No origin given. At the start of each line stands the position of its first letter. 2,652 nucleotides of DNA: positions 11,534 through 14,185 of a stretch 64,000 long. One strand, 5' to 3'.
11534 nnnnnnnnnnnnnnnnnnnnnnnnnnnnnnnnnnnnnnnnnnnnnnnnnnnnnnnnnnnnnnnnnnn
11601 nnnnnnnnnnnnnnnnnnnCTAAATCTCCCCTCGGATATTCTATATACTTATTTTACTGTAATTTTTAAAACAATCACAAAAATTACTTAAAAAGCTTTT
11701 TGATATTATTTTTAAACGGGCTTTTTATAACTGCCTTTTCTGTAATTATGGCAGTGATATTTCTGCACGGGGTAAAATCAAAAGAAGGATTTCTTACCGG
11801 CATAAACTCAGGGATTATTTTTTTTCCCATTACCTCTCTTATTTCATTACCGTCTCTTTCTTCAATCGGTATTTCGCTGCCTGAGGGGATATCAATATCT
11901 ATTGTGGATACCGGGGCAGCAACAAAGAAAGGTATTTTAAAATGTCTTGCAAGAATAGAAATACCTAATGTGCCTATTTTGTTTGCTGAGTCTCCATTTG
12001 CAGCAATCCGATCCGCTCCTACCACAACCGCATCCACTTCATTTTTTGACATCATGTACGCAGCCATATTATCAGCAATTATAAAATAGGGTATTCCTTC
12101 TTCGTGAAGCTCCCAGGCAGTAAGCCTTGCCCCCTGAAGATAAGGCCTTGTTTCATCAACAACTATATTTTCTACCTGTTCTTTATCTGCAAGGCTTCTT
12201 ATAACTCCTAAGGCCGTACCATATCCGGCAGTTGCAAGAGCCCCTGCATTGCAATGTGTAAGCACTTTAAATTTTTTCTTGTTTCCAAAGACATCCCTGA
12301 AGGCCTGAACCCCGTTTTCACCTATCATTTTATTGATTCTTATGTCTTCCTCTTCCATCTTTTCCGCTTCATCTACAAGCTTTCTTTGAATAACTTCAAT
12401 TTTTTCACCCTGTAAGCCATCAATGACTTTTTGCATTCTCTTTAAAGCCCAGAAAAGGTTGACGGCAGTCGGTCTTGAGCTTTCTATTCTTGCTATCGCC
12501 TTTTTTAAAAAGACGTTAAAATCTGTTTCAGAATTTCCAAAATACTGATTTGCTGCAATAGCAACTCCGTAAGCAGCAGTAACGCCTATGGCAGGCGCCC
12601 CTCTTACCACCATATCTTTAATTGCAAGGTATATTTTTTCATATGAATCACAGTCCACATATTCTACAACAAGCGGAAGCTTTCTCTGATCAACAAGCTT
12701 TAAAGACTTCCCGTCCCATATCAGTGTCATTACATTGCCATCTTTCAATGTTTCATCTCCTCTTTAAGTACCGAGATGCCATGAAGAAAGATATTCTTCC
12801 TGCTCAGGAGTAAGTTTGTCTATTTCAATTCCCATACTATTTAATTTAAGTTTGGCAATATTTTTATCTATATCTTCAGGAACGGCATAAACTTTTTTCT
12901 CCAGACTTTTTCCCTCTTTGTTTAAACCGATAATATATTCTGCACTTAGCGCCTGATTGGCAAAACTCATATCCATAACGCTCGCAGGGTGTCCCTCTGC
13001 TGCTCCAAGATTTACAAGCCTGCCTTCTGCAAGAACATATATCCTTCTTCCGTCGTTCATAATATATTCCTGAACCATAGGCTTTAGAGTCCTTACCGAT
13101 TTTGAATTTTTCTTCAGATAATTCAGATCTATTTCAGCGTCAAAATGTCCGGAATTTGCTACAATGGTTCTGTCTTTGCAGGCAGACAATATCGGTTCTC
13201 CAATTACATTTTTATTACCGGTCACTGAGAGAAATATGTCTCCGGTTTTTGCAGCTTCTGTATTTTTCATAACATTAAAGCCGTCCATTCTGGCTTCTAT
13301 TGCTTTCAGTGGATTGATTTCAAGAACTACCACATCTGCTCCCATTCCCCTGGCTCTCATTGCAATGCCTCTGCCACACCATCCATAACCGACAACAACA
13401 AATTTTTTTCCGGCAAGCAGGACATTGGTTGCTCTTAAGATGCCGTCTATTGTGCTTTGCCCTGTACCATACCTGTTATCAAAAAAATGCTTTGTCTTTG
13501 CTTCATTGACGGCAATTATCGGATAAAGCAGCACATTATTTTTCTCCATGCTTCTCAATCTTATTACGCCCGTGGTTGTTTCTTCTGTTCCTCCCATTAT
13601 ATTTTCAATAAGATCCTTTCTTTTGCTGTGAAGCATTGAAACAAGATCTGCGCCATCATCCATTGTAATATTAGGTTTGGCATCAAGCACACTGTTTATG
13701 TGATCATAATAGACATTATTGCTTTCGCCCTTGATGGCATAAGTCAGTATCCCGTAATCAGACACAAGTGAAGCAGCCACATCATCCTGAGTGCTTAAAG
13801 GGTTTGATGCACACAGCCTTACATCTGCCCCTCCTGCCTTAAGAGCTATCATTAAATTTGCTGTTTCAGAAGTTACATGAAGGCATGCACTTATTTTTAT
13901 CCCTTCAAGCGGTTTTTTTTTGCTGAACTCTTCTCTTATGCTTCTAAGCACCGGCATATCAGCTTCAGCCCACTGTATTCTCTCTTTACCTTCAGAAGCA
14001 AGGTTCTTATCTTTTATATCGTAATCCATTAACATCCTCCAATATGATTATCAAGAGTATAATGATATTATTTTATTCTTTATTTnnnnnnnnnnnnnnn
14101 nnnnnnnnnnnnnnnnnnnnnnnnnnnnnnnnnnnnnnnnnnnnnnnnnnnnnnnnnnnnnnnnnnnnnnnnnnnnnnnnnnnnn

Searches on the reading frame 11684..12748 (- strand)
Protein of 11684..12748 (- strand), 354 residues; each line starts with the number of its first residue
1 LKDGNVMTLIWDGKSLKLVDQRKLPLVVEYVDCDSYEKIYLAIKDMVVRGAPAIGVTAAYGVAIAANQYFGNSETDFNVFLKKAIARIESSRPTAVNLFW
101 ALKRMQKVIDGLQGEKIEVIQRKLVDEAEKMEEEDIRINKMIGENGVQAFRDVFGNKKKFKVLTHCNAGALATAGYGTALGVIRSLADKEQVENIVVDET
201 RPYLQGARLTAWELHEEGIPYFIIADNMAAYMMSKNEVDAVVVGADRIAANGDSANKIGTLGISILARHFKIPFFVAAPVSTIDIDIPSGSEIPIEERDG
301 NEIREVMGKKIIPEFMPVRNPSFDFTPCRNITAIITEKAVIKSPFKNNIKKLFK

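Call 53: search_protein_families(library=pfam, proteins=[window:11684-12748:-], max_evalue=0.00001)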
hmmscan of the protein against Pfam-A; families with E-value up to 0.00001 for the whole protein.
window:11684-12748:- (354 aa): 1 family
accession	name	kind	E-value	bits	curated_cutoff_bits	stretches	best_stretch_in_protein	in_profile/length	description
PF01008.23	IF-2B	-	1.9e-80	270.5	22.4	1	48-342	2-279/280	Initiation factor 2 subunit family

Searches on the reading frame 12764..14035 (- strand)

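Call 53: search_protein_families(library=pfam, proteins=[window:12764-14035:-], max_evalue=0.00001)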
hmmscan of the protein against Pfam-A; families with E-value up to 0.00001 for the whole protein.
window:12764-14035:- (423 aa): 4 families
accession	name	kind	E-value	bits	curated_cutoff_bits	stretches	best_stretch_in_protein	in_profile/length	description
PF05221.23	AdoHcyase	-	1.2e-61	209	25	2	4-138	1-139/299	S-adenosyl-L-homocysteine hydrolase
PF00670.27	AdoHcyase_NAD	-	1.3e-51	175.4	27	1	187-347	1-161/162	S-adenosyl-L-homocysteine hydrolase, NAD binding domain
PF07991.19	KARI_N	-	3.7e-07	30.3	20.6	1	207-272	2-68/165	Acetohydroxy acid isomeroreductase, NADPH-binding domain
PF02826.25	2-Hacid_dh_C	-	1.9e-06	27.8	25.1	1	205-296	32-127/178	D-isomer specific 2-hydroxyacid dehydrogenase, NAD binding domain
